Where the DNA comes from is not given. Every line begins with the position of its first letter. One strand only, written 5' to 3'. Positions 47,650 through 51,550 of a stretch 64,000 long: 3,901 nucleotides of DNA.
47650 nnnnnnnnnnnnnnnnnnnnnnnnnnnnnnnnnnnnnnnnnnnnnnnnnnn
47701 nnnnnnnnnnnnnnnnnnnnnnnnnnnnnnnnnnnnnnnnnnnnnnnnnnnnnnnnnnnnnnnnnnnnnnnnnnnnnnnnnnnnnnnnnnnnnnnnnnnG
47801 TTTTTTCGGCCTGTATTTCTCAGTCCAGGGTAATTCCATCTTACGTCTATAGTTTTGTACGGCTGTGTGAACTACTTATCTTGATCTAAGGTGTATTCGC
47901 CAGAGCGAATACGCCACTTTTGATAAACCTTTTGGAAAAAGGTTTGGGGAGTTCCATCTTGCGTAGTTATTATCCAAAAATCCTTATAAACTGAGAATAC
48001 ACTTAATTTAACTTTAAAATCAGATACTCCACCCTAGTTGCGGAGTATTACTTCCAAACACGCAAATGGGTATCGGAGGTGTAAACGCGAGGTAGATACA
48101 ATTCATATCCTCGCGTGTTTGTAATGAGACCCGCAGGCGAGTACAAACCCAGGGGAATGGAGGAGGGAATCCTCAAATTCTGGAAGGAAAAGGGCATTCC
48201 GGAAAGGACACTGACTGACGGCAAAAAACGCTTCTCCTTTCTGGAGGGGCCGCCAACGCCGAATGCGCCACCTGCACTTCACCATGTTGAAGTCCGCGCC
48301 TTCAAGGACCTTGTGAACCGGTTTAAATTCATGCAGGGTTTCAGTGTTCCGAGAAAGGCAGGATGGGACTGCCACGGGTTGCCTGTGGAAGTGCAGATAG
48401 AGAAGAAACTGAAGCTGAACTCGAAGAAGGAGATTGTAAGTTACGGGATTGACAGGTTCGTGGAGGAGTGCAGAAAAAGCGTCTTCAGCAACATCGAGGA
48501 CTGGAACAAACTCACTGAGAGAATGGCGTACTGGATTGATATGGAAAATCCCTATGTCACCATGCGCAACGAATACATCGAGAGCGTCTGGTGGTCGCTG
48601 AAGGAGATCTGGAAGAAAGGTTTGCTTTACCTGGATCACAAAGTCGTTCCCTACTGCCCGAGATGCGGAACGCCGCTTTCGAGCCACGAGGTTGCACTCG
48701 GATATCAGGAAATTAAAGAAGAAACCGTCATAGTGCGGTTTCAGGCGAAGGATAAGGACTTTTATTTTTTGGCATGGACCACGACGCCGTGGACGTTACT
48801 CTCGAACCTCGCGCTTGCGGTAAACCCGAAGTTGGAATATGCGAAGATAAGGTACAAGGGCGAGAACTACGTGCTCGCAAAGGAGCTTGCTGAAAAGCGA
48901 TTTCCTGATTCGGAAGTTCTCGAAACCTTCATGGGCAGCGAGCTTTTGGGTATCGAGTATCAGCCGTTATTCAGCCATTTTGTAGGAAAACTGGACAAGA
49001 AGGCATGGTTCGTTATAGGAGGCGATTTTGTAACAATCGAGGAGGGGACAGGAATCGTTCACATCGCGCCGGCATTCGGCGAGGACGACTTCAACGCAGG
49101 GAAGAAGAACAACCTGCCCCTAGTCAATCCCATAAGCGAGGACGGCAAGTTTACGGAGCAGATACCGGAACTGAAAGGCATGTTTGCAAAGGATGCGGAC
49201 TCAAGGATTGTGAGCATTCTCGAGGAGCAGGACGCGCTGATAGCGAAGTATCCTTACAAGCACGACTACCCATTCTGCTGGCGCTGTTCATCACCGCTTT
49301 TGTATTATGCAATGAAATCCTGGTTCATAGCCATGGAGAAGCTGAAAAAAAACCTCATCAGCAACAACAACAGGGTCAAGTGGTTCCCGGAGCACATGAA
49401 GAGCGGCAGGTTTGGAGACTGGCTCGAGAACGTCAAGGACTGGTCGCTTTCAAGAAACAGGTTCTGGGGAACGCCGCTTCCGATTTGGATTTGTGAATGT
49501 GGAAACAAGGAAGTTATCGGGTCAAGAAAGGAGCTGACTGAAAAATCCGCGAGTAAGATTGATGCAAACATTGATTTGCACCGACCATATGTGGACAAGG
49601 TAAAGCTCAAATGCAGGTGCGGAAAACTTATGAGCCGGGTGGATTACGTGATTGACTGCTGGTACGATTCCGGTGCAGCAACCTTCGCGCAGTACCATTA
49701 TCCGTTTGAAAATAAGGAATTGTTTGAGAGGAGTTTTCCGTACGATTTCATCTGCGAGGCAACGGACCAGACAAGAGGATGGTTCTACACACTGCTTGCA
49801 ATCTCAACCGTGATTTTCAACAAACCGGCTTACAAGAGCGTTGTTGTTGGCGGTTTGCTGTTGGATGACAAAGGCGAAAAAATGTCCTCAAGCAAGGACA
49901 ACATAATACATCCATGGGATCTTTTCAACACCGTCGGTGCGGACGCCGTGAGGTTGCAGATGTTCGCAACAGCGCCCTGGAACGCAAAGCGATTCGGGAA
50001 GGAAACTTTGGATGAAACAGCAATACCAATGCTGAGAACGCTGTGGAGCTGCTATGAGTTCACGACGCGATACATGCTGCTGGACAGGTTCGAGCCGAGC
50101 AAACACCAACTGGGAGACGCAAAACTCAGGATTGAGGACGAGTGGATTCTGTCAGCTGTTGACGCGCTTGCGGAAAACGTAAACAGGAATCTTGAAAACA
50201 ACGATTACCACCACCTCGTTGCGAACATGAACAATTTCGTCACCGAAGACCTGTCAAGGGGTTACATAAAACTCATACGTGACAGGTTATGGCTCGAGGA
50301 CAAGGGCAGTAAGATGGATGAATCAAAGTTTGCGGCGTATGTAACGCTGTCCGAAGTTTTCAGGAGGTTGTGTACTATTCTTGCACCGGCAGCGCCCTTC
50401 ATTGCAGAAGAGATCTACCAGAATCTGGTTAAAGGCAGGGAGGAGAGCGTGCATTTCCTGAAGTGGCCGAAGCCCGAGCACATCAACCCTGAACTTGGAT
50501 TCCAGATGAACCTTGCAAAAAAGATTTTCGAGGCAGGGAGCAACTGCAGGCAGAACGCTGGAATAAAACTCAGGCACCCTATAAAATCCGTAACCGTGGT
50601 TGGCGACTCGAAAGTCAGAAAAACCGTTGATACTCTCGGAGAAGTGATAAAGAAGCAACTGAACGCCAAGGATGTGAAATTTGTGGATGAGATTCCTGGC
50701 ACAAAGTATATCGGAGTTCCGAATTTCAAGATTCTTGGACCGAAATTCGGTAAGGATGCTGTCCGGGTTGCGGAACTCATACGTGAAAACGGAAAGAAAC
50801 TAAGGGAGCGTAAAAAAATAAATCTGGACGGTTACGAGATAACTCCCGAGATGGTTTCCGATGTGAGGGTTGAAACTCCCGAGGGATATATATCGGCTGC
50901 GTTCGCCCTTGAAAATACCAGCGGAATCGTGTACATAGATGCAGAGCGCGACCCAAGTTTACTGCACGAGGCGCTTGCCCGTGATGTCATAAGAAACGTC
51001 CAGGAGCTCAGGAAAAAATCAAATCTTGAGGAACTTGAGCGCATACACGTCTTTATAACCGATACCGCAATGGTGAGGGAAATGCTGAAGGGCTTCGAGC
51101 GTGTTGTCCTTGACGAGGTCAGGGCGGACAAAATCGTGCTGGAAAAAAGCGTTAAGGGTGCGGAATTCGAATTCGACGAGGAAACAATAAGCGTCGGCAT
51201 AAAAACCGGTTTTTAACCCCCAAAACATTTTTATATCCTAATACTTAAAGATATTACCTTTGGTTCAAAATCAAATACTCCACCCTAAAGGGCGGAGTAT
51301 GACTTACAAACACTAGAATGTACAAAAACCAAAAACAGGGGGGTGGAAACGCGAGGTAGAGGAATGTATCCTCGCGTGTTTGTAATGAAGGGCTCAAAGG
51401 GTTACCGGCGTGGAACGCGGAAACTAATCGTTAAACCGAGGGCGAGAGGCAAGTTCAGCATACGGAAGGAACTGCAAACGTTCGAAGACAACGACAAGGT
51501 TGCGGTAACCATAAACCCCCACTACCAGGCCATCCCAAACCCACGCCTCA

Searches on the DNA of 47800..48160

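Call 30: search_rna_families(source=window, start=47800, end=48160, threshold=evalue, max_evalue=5)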
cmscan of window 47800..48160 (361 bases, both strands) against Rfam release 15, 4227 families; matches with E-value up to 5: 1.
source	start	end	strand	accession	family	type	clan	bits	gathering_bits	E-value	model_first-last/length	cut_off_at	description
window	47893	47945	-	RF00384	Pox_AX_element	Cis-reg;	-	16.5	60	4.1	1-62/62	no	Poxvirus AX element late mRNA cis-regulatory element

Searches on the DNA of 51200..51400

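Call 85: search_rna_families(source=window, start=51200, end=51400, threshold=evalue, max_evalue=5)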
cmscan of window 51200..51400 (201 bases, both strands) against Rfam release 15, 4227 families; matches with E-value up to 5: 5.
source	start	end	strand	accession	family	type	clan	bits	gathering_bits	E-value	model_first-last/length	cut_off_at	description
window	51265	51311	-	RF00697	mir-186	Gene; miRNA;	-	17.9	70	0.48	1-82/82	no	mir-186 microRNA precursor family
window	51226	51315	+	RF01627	ceN36-1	Gene; snRNA; snoRNA; HACA-box;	-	17.5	48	0.51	1-130/130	no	Nematode snoRNA ceN36-1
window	51267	51363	-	RF01772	rnk_pseudo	Cis-reg; leader;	-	16.9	55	1.1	1-108/108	no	Pseudomonas rnk leader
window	51200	51319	-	RF02842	RefA1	Gene; sRNA;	-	15.1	94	0.34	1-121/222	3'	Enterococcus sRNA A1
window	51269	51400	-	RF00022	GcvB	Gene;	-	15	42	0.25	57-204/204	5'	GcvB RNA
